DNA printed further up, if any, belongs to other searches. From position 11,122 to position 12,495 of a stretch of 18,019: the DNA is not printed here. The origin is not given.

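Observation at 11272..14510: IPPS-fold protein with degenerate second Asp-rich motif, translationally coupled to a family-B DNA polymerase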

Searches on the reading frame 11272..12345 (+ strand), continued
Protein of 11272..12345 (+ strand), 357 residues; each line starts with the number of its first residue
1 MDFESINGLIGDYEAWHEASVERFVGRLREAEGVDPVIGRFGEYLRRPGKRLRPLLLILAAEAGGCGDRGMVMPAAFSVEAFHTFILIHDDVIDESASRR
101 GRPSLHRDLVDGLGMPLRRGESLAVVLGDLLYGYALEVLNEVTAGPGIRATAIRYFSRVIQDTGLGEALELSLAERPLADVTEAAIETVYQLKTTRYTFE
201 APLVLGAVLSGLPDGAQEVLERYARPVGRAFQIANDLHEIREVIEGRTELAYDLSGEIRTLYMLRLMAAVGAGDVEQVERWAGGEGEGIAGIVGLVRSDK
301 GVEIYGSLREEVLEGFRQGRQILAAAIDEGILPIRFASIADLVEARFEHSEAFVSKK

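Call 18: find_encoding_contigs(protein=P0004, flank=10000, max_places=3)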
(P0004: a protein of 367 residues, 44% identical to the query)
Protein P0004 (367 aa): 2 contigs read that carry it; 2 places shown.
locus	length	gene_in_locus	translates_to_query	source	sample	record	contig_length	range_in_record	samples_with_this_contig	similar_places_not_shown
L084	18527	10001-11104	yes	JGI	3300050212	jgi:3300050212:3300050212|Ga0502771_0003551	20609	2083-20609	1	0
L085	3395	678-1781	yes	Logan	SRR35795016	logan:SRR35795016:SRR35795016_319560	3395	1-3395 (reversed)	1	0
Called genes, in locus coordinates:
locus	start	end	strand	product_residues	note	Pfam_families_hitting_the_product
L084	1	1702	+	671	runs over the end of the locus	PF01408:GFO_IDH_MocA, PF22725:GFO_IDH_MocA_C3, PF00248:Aldo_ket_red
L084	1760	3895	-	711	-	PF07715:Plug, PF00593:TonB_dep_Rec_b-barrel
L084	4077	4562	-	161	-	-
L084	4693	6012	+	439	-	PF13088:BNR_2, PF02012:BNR (faint)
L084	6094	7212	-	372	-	PF13439:Glyco_transf_4, PF20706:GT4-conflict (weak), PF00534:Glycos_transf_1, PF13692:Glyco_trans_1_4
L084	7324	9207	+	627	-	-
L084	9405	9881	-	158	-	PF04020:Phage_holin_4_2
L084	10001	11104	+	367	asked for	PF00348:polyprenyl_synt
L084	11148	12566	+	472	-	PF00425:Chorismate_bind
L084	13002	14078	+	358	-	-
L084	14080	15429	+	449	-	-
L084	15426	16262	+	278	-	PF07963:N_methyl (weak)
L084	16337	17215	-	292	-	PF02517:Rce1-like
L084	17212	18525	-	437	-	?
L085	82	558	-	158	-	PF04020:Phage_holin_4_2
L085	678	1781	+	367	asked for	PF00348:polyprenyl_synt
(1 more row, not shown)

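Call 26: search_protein_families(library=pfam, proteins=[L005:6727-7827:+, L005:6724-7830:-, L005:8807-10492:+, L007:8990-10522:+, L001:7197-7901:-, L002:7243-7821:-, L002:9099-9560:+, L002:9586-10668:+, L029:6678-7766:+], max_evalue=0.001)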
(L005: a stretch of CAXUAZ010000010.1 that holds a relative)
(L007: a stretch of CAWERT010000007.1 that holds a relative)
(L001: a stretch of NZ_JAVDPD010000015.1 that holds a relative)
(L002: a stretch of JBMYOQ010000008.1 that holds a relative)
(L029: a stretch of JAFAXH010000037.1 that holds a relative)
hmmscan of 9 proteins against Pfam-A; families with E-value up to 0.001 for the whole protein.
L005:6727-7827:+ (366 aa): 0 families

L005:6724-7830:- (368 aa): 2 families
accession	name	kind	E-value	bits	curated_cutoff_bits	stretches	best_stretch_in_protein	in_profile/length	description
PF06968.18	BATS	-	1.5e-14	54.3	22.2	1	232-356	1-88/88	Biotin and Thiamin Synthesis associated domain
PF04055.27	Radical_SAM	-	6.5e-10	39.9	29.5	1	54-205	3-156/166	Radical SAM superfamily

L005:8807-10492:+ (561 aa): 7 families
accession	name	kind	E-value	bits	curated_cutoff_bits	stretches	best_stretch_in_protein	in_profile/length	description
PF01593.30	Amino_oxidase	-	6.9e-41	141.4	19.8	1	82-551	2-436/443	Flavin containing amine oxidoreductase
PF13450.12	NAD_binding_8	-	2e-14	54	21.9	1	76-129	1-54/68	NAD(P)-binding Rossmann-like domain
PF01266.30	DAO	-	5.2e-10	39.8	27.9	1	74-108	2-37/353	FAD dependent oxidoreductase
PF00890.30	FAD_binding_2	-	7.1e-06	25.9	20.4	0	74-108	2-36/414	FAD binding domain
PF07992.20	Pyr_redox_2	-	3.8e-05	23.7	26.1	0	74-106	3-36/291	Pyridine nucleotide-disulphide oxidoreductase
PF00070.33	Pyr_redox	-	4e-05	24.5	22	0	74-107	2-35/82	Pyridine nucleotide-disulphide oxidoreductase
PF12831.13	FAD_oxidored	-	0.00069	19.5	27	0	75-109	3-37/416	FAD dependent oxidoreductase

L007:8990-10522:+ (510 aa): 8 families
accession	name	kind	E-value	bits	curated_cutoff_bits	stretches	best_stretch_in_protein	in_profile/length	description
PF01593.30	Amino_oxidase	-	2e-39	136.5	19.8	1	29-498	2-436/443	Flavin containing amine oxidoreductase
PF13450.12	NAD_binding_8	-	8.9e-13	48.8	21.9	1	23-76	1-54/68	NAD(P)-binding Rossmann-like domain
PF01266.30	DAO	-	4.9e-09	36.6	27.9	1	21-59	2-44/353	FAD dependent oxidoreductase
PF07992.20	Pyr_redox_2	-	7.2e-05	22.8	26.1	0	21-54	3-37/291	Pyridine nucleotide-disulphide oxidoreductase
PF12831.13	FAD_oxidored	-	8.5e-05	22.5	27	1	22-62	3-43/416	FAD dependent oxidoreductase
PF00890.30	FAD_binding_2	-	0.00011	22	20.4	0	21-55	2-36/414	FAD binding domain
PF00070.33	Pyr_redox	-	0.00012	22.9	22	0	20-54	1-35/82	Pyridine nucleotide-disulphide oxidoreductase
PF03486.20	HI0933_like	-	0.00023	21.2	50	0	21-55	3-37/244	HI0933-like protein Rossmann domain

L001:7197-7901:- (234 aa): 4 families
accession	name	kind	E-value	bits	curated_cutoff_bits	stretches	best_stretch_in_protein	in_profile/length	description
PF01202.28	SKI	-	1.9e-37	129.3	22.1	1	67-218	1-154/159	Shikimate kinase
PF13671.12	AAA_33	-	3.2e-05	24.7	27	1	62-95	3-36/143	AAA domain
PF13238.12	AAA_18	-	0.00054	20.8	29.4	0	63-88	3-25/128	AAA domain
PF13191.12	AAA_16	-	0.00076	20.4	32.6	0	56-91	23-52/167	AAA ATPase domain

L002:7243-7821:- (192 aa): 4 families
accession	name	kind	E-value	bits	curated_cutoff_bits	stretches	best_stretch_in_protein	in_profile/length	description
PF01202.28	SKI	-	1.7e-44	152.2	22.1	1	25-167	1-144/159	Shikimate kinase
PF13238.12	AAA_18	-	1.5e-06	29.2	29.4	1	21-130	3-112/128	AAA domain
PF13671.12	AAA_33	-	2.1e-05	25.3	27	1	20-55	3-38/143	AAA domain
PF13189.12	Cytidylate_kin2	-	3.8e-05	24.4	28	1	25-68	8-52/176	Cytidylate kinase-like family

L002:9099-9560:+ (153 aa): 1 family
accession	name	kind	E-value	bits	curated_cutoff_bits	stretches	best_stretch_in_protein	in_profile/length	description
PF02577.19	BFN_dom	-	1.4e-27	96.2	27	1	28-130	9-105/112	Bifunctional nuclease domain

L002:9586-10668:+ (360 aa): 1 family
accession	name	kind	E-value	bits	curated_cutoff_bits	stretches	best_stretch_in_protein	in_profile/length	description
PF01207.24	Dus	-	1.2e-44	153.2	20.4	1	20-268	2-249/311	Dihydrouridine synthase (Dus)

L029:6678-7766:+ (362 aa): 0 families

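Call 31: search_solved_structures(query=A2, max_evalue=1e-10, show_alignments=2)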
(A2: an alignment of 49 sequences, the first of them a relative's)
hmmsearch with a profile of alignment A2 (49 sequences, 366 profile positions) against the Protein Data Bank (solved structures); distinct sequences matched with E-value up to 1e-10: 139 (the best 60 are shown).
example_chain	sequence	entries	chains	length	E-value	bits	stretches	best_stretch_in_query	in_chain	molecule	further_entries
3lk5_A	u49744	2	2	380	5.4e-51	177.1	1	11-349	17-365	Geranylgeranyl pyrophosphate synthase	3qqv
8f8f_A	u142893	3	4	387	1.7e-44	155.6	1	17-352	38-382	(2E,6E)-farnesyl diphosphate synthase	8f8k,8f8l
1wy0_A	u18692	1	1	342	4.8e-39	137.7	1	38-317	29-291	geranylgeranyl pyrophosphate synthetase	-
1wmw_A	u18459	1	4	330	5.7e-36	127.6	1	30-349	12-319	geranylgeranyl diphosphate synthetase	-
5jfq_A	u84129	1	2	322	2.9e-35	125.3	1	24-351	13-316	Geranylgeranyl Pyrophosphate Synthetase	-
6kd7_A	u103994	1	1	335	1.6e-34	122.9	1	19-347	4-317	Polyprenyl synthetase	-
3wjk_A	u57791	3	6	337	3.1e-33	118.6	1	24-346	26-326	Octaprenyl diphosphate synthase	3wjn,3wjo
5ze6_A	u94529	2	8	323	4e-33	118.3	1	31-346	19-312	Octaprenyl diphosphate synthase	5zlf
3mzv_A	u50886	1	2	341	8.1e-33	117.2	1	14-360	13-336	Decaprenyl diphosphate synthase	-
4jxy_A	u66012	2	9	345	1.4e-31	113.2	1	42-333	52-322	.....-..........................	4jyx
7my7_AAA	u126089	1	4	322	2.3e-31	112.5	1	15-278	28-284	Farnesyl-diphosphate synthase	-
3oyr_A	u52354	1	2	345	2.7e-31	112.3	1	42-352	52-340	Trans-isoprenyl diphosphate synthase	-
4jxn_A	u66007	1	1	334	2.9e-31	112.1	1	8-354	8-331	Octaprenyl-diphosphate synthase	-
7my6_A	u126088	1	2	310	4.1e-31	111.6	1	18-287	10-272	Farnesyl-diphosphate synthase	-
3lji_A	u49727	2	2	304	4.8e-31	111.4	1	35-274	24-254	Geranyltranstransferase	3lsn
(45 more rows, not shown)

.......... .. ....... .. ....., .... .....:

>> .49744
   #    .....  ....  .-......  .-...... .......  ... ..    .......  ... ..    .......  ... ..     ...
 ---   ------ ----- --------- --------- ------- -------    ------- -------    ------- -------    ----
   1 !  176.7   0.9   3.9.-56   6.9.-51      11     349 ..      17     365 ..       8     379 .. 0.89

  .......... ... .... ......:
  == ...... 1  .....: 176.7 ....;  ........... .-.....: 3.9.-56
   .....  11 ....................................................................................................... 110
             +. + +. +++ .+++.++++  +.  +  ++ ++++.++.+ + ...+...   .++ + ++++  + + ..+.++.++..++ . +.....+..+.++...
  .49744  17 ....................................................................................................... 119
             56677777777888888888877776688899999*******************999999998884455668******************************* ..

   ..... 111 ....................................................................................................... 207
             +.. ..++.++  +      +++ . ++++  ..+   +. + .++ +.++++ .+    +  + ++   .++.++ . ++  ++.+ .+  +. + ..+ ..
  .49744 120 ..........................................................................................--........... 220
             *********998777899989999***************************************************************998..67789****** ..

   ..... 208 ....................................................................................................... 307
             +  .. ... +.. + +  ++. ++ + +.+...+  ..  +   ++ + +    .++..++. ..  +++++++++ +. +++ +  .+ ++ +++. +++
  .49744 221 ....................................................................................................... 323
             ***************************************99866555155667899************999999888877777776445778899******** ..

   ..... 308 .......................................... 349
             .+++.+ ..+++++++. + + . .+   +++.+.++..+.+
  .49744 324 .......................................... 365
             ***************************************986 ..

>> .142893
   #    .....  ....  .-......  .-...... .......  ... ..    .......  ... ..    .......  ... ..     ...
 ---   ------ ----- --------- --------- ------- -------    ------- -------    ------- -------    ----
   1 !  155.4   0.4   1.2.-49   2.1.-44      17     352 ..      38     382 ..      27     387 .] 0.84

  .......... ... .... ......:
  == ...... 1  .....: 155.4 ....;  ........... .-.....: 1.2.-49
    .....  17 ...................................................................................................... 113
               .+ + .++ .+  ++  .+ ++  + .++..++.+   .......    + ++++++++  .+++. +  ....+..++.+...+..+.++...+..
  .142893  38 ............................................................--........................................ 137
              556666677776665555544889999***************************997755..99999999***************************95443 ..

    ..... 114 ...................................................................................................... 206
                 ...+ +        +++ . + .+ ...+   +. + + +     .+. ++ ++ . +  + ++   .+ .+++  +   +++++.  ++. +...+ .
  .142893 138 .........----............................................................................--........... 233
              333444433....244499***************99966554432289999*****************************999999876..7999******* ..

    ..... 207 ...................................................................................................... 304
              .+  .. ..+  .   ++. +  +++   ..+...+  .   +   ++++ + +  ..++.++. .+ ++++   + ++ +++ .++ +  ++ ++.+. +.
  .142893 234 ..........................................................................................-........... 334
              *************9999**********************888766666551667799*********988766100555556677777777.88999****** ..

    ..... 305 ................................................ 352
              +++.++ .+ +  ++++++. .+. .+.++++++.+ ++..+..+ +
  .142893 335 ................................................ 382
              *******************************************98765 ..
